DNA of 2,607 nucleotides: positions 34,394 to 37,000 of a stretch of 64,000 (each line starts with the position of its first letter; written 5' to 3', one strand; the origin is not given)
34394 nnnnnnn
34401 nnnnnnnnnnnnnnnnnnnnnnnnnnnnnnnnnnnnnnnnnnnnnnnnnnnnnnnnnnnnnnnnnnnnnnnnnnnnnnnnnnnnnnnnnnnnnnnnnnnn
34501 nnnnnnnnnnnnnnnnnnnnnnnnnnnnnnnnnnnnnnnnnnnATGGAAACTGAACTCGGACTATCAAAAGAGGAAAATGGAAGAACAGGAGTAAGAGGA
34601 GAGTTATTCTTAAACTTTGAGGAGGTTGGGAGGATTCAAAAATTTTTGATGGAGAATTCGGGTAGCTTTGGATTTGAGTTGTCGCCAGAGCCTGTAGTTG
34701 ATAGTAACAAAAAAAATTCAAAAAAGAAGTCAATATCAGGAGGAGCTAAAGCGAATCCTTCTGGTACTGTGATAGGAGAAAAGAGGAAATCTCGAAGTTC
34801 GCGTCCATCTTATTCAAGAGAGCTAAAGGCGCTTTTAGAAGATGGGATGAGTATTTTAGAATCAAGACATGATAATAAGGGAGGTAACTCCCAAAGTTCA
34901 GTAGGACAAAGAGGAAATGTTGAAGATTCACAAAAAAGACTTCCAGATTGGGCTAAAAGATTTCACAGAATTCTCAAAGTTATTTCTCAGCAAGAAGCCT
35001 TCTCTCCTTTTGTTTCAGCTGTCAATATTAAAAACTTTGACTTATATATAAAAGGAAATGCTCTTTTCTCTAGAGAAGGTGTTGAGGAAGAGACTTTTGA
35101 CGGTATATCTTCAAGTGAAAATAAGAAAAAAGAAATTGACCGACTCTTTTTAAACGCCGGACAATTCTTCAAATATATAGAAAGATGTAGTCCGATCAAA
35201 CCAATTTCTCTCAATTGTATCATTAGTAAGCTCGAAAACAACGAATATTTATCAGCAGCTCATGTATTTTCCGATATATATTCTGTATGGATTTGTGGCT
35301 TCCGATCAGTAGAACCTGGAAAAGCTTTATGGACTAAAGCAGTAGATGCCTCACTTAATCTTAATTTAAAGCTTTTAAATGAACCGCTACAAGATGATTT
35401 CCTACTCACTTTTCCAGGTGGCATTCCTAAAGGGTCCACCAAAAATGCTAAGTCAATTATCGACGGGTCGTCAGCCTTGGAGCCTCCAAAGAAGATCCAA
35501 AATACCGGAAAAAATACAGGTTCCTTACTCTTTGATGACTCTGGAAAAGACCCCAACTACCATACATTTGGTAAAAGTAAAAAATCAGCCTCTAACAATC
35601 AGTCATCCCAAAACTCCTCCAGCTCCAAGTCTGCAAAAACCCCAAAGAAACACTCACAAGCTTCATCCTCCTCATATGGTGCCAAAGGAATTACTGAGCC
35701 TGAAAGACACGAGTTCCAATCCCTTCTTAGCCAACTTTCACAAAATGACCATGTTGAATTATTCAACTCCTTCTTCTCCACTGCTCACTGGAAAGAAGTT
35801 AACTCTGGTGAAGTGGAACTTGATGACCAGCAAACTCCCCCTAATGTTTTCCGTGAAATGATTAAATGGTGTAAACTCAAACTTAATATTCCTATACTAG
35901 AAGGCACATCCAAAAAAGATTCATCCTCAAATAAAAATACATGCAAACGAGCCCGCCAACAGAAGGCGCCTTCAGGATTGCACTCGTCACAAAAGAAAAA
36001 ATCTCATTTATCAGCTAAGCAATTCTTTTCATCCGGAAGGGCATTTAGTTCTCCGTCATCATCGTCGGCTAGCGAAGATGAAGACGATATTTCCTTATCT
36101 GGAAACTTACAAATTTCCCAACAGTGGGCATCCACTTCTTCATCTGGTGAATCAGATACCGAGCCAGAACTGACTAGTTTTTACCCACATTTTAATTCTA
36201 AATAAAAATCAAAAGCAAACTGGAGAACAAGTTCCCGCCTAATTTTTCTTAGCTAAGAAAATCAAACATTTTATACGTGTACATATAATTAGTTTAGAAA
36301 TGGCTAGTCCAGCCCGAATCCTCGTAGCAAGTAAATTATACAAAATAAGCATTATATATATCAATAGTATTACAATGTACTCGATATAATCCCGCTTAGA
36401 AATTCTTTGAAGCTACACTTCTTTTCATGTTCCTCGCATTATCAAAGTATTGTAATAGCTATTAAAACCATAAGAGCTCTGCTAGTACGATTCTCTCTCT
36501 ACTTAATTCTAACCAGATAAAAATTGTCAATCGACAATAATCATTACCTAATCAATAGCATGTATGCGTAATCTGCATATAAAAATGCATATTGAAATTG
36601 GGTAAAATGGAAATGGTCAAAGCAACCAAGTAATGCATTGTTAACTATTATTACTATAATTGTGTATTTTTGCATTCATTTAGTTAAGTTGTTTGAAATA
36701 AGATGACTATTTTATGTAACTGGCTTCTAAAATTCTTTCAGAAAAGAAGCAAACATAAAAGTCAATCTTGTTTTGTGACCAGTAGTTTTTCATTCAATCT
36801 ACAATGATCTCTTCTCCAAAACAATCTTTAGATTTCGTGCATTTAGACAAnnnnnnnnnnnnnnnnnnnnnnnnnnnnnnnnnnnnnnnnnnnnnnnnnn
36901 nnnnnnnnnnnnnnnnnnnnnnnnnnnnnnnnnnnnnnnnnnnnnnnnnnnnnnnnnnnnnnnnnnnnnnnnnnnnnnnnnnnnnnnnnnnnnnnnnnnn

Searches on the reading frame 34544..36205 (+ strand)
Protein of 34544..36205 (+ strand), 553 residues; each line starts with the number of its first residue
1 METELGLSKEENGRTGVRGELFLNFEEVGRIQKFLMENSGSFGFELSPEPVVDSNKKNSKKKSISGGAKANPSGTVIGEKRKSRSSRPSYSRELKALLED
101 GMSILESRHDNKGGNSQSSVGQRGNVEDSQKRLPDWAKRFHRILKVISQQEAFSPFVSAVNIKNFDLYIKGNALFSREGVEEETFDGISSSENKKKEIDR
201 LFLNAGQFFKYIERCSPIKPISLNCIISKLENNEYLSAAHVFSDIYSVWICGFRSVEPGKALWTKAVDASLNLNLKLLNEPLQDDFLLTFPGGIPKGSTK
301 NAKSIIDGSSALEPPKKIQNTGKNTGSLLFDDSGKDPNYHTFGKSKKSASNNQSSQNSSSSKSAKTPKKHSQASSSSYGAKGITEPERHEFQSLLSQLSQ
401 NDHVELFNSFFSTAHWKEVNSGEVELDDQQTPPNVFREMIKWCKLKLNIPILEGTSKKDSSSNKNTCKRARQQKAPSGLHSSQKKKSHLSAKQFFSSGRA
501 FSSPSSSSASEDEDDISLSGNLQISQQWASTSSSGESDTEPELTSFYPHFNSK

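Call 12: search_protein_families(library=pfam, proteins=[window:34544-36205:+], max_evalue=0.01)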
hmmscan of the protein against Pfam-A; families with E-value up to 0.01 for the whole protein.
window:34544-36205:+ (553 aa): 1 family
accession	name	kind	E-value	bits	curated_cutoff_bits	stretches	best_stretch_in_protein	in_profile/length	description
PF00439.30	Bromodomain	-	5.2e-05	23.6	21.7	1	193-250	11-66/84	Bromodomain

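Call 13: find_homologous_proteins(query=window:34544-36205:+)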
Query window:34544-36205:+ (553 aa): 10 proteins with E <= 0.001 among 8000 candidates.
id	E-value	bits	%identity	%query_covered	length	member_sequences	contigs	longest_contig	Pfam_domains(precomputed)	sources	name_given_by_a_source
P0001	0.0e+0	1207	100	100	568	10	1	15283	-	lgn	-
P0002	0.0e+0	1046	87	100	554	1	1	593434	PF00439.31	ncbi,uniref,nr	ncbi:ABC transporter [Cryptosporidium sp. chipmunk genotype I]|uniref:ABC transporter n=1 Tax=Crypto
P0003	1.6e-296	1003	83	100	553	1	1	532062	PF00439.31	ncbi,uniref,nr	ncbi:uncharacterized protein cubi_00704 [Cryptosporidium ubiquitum]|uniref:Bromo domain-containing p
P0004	2.4e-295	999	84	100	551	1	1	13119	PF00439.31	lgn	-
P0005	6.3e-279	945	79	100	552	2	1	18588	PF00439.31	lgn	-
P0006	4.9e-262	889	76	100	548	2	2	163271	-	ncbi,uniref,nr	ncbi:hypothetical protein OIY81_3141 [Cryptosporidium canis]|uniref:Uncharacterized protein n=1 Tax=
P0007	1.8e-192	659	60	100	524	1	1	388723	PF00439.31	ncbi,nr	ncbi:bromodomain protein [Cryptosporidium felis]|nr:bromodomain protein [Cryptosporidium felis]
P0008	1.6e-177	610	55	100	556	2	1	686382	-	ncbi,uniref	ncbi:hypothetical protein RS030_111873 [Cryptosporidium xiaoi]|uniref:Bromo domain-containing protei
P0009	4.0e-176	605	54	100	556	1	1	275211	-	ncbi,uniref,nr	ncbi:hypothetical protein FG386_001517 [Cryptosporidium ryanae]|uniref:uncharacterized protein n=1 T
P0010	1.9e-115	405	45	100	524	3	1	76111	-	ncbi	ncbi:hypothetical protein ACR3K2_08010 [Cryptosporidium serpentis]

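Call 15: find_encoding_contigs(protein=P0002, flank=10000, max_places=2)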
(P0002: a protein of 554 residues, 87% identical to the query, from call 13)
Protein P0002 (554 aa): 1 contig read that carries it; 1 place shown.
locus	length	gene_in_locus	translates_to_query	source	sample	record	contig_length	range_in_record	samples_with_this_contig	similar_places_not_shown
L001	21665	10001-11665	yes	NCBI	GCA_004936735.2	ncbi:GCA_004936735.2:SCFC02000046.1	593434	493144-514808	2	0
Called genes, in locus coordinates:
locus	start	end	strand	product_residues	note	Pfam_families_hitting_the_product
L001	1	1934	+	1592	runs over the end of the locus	-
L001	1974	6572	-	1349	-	PF23775:Beta-prop_RIG_2nd (faint), PF23381:Beta-prop_IFT122_1st (faint), PF24814:WD40_Prp19 (faint), PF25174:Beta-prop_THOC3, PF25175:Beta-prop_WDR5 (weak)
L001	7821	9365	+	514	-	-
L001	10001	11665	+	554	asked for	PF00439:Bromodomain (weak)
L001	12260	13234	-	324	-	-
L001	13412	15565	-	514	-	PF00082:Peptidase_S8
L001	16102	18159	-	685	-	-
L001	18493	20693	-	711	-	PF08145:BOP1NT, PF00400:WD40 (faint), PF23414:Beta-prop_EML_2 (faint), PF24817:WD40_WDHD1_1st (faint), PF12894:ANAPC4_WD40 (faint), PF23381:Beta-prop_IFT122_1st (weak), PF25174:Beta-prop_THOC3 (weak), PF24805:EIF3I (weak), +4 more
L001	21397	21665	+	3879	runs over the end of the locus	-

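Call 16: find_encoding_contigs(protein=P0003, flank=10000, max_places=2)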
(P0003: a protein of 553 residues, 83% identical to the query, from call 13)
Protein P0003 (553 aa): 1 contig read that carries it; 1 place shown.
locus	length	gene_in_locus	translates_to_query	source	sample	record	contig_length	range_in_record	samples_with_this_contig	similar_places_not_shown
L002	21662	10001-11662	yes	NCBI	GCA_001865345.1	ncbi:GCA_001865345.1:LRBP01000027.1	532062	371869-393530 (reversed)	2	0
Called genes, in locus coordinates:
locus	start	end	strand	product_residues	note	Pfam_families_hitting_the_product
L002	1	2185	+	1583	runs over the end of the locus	-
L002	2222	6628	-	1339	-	PF23381:Beta-prop_IFT122_1st (faint), PF25174:Beta-prop_THOC3, PF25175:Beta-prop_WDR5 (weak)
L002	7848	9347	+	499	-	-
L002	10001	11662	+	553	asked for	PF00439:Bromodomain (weak)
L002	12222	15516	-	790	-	PF00082:Peptidase_S8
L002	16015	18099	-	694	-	-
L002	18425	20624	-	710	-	PF08145:BOP1NT, PF24817:WD40_WDHD1_1st (faint), PF00400:WD40 (faint), PF23381:Beta-prop_IFT122_1st (weak), PF24805:EIF3I (weak), PF25174:Beta-prop_THOC3, PF24807:WD40_CDC20-Fz (weak), PF23414:Beta-prop_EML_2 (weak), +5 more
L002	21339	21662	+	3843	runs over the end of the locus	-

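Call 17: find_encoding_contigs(protein=P0006, flank=10000, max_places=2)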
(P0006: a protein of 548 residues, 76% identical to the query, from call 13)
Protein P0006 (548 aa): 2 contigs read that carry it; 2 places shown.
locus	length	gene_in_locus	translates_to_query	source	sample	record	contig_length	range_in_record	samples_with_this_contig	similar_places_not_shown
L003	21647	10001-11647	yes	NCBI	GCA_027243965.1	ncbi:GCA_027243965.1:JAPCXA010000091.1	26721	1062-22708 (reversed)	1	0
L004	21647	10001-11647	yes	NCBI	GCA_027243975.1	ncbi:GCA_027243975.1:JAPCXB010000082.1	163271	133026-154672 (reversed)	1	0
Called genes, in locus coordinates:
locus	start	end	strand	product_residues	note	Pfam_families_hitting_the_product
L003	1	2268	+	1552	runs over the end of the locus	PF08389:Xpo1 (weak)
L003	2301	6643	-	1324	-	PF12937:F-box-like (weak), PF23775:Beta-prop_RIG_2nd (faint), PF25174:Beta-prop_THOC3 (weak)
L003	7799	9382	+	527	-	-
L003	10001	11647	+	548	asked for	-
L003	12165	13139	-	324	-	-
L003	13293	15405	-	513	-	PF00082:Peptidase_S8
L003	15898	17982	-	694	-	-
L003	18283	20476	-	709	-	PF08145:BOP1NT, PF24814:WD40_Prp19 (faint), PF24817:WD40_WDHD1_1st (faint), PF00400:WD40 (faint), PF23381:Beta-prop_IFT122_1st (weak), PF24805:EIF3I (weak), PF25174:Beta-prop_THOC3, PF23414:Beta-prop_EML_2 (weak), +4 more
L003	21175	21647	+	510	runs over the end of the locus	-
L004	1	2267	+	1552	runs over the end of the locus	PF08389:Xpo1 (weak)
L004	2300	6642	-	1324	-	PF12937:F-box-like (weak), PF23775:Beta-prop_RIG_2nd (faint), PF25174:Beta-prop_THOC3 (weak)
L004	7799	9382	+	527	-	-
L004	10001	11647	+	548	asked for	-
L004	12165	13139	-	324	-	-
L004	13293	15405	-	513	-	PF00082:Peptidase_S8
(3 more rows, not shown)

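Call 18: find_encoding_contigs(protein=P0007, flank=10000, max_places=1)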
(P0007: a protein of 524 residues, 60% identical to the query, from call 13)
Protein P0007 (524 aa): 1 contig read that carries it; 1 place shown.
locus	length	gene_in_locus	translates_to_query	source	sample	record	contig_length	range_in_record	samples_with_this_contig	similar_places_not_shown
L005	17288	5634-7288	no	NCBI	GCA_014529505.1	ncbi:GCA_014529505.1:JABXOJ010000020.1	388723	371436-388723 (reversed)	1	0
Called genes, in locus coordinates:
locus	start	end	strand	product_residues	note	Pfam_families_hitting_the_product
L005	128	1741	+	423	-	-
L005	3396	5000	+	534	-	-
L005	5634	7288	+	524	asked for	PF00439:Bromodomain (weak)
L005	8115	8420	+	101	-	-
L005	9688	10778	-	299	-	PF00082:Peptidase_S8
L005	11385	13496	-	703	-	-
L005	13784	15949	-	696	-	PF08145:BOP1NT, PF24817:WD40_WDHD1_1st (faint), PF00400:WD40 (faint), PF23381:Beta-prop_IFT122_1st (faint), PF23414:Beta-prop_EML_2 (faint), PF24814:WD40_Prp19 (faint), PF25174:Beta-prop_THOC3 (faint), PF25175:Beta-prop_WDR5 (faint), +1 more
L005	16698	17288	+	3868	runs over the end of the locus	-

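Call 19: find_encoding_contigs(protein=P0008, flank=10000, max_places=1)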
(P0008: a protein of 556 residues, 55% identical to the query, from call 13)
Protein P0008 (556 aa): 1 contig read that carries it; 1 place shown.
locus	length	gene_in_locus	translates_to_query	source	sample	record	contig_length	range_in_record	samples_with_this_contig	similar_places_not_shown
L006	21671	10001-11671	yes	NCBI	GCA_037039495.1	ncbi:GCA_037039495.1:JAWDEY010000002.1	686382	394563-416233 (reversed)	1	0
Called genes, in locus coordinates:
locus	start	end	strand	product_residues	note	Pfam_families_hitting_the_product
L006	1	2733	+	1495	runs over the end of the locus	-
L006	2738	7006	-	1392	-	PF25174:Beta-prop_THOC3 (weak)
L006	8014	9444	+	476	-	-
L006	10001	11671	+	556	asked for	-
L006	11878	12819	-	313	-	-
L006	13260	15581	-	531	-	PF00082:Peptidase_S8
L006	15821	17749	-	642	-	-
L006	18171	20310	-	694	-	PF08145:BOP1NT, PF00400:WD40 (faint), PF12894:ANAPC4_WD40 (faint), PF24807:WD40_CDC20-Fz (faint), PF23381:Beta-prop_IFT122_1st (weak), PF25174:Beta-prop_THOC3 (weak), PF24814:WD40_Prp19 (weak), PF23414:Beta-prop_EML_2 (weak), +2 more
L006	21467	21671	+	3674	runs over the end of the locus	-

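Call 20: find_encoding_contigs(protein=P0009, flank=10000, max_places=1)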
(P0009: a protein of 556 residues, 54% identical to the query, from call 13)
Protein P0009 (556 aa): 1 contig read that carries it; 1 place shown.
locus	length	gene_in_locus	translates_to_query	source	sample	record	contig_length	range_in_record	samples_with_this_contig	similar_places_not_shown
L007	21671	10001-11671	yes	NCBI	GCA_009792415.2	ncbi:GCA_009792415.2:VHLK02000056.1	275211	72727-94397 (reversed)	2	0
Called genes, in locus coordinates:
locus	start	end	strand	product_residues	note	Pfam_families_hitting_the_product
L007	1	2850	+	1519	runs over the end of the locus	-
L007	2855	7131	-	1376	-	PF25174:Beta-prop_THOC3 (weak)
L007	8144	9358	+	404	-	-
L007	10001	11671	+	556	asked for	-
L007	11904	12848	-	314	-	-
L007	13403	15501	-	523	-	PF00082:Peptidase_S8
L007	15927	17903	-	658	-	-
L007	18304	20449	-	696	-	PF08145:BOP1NT, PF00400:WD40 (faint), PF24807:WD40_CDC20-Fz (faint), PF24814:WD40_Prp19 (faint), PF25171:Beta-prop_WDR36-Utp21_1st (faint), PF23381:Beta-prop_IFT122_1st (weak), PF25174:Beta-prop_THOC3 (weak), PF23414:Beta-prop_EML_2 (weak), +3 more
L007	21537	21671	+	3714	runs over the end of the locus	-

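Call 21: find_encoding_contigs(protein=P0010, flank=10000, max_places=1)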
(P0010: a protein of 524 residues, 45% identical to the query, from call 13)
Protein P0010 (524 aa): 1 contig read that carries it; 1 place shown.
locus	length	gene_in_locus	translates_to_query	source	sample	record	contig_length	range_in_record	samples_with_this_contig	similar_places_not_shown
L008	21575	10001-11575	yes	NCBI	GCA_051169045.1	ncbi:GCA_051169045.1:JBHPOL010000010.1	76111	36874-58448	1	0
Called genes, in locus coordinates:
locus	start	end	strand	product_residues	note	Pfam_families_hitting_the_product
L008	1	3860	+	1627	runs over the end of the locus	PF08389:Xpo1 (weak)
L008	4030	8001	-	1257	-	PF12937:F-box-like (faint), PF24805:EIF3I (faint), PF25175:Beta-prop_WDR5, PF23381:Beta-prop_IFT122_1st, PF24796:WDR55 (weak), PF24814:WD40_Prp19, PF25174:Beta-prop_THOC3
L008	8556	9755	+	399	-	-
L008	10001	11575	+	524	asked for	-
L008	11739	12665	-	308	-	-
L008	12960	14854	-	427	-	PF00082:Peptidase_S8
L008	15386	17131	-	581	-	-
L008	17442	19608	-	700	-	PF08145:BOP1NT, PF00400:WD40 (faint), PF23381:Beta-prop_IFT122_1st (faint), PF23393:Beta-prop_WDR90_POC16_2nd (faint), PF23414:Beta-prop_EML_2 (faint), PF23756:Beta-prop_HPS5 (faint), PF24805:EIF3I (weak), PF25174:Beta-prop_THOC3 (weak), +3 more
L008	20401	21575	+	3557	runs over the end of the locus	-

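Call 22: find_encoding_contigs(protein=P0004, flank=10000, max_places=1)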
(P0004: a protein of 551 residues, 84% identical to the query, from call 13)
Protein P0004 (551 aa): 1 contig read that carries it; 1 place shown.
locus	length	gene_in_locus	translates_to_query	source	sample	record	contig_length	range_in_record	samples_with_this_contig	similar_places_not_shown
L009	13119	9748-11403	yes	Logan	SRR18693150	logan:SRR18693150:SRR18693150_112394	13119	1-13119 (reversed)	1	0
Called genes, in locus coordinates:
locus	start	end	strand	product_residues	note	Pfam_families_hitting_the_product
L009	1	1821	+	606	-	?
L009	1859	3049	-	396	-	PF24796:WDR55 (faint), PF24814:WD40_Prp19 (faint), PF23775:Beta-prop_RIG_2nd (faint), PF23381:Beta-prop_IFT122_1st (weak), PF25174:Beta-prop_THOC3, PF25175:Beta-prop_WDR5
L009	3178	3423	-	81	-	-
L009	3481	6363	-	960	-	-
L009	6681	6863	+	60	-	-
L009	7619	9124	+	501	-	-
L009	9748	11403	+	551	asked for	PF00439:Bromodomain (weak)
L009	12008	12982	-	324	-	-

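Call 23: find_encoding_contigs(protein=P0005, flank=10000, max_places=1)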
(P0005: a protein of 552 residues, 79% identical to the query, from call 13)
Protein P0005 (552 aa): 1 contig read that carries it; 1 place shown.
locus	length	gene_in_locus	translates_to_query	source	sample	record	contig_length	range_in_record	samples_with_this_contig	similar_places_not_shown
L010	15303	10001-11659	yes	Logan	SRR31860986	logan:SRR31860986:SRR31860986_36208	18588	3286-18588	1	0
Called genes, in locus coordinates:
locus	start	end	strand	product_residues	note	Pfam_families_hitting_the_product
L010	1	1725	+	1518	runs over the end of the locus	-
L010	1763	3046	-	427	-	PF23381:Beta-prop_IFT122_1st (weak), PF25174:Beta-prop_THOC3 (weak), PF25175:Beta-prop_WDR5 (weak)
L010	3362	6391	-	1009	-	PF12937:F-box-like (faint)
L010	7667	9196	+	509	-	-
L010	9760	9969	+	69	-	-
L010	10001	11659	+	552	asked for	PF00439:Bromodomain (weak)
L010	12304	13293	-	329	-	-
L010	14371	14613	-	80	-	PF00082:Peptidase_S8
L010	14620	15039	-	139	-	-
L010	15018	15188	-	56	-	-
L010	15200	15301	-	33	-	?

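Call 29: list_cluster_members(proteins=[P0001])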
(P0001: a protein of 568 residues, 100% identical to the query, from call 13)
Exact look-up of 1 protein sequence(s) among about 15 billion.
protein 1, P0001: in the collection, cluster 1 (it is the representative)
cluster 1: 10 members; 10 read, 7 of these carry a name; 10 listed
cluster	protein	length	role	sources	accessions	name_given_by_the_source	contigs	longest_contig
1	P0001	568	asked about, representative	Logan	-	-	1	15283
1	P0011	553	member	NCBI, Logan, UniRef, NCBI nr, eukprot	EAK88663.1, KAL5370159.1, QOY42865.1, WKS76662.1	hypothetical protein [Cryptosporidium parvum Iowa II] | Uncharacterized protein n=2 Tax=Cryptosporidium parvum TaxID=5807 RepID=Q5CTB8_CRYPI | QOY42865.1 hypothetical protein CPATCC_000548 [Cryptosporidium parvum]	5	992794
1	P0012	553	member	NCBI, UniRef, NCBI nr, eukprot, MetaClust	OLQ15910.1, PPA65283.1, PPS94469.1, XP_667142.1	hypothetical protein ChUKH1_17380 [Cryptosporidium hominis] | Bromodomain containing protein n=1 Tax=Cryptosporidium hominis TaxID=237895 ... | ABC transporter [Cryptosporidium hominis TU502]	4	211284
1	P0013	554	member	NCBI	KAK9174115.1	Bromodomain containing protein [Cryptosporidium meleagridis]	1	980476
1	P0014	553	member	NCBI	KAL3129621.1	hypothetical protein CHM_2g3640 [Cryptosporidium hominis]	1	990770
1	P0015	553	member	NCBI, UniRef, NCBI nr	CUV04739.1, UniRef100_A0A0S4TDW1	unnamed protein product [Cryptosporidium hominis] | Uncharacterized protein n=1 Tax=Cryptosporidium hominis TaxID=237895 ...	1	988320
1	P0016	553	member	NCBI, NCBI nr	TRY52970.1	Bromodomain containing protein [Cryptosporidium tyzzeri]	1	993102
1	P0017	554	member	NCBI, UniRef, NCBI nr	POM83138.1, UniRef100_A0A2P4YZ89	hypothetical protein CmeUKMEL1_05895 [Cryptosporidium meleagridis] | Uncharacterized protein n=1 Tax=Cryptosporidium meleagridis TaxID=93969 ...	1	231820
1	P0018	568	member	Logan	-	-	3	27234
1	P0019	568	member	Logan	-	-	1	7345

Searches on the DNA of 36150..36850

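Call 62: search_rna_families(source=window, start=36150, end=36850, threshold=evalue, max_evalue=1)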
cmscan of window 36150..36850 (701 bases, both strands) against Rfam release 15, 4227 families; matches with E-value up to 1: 0.
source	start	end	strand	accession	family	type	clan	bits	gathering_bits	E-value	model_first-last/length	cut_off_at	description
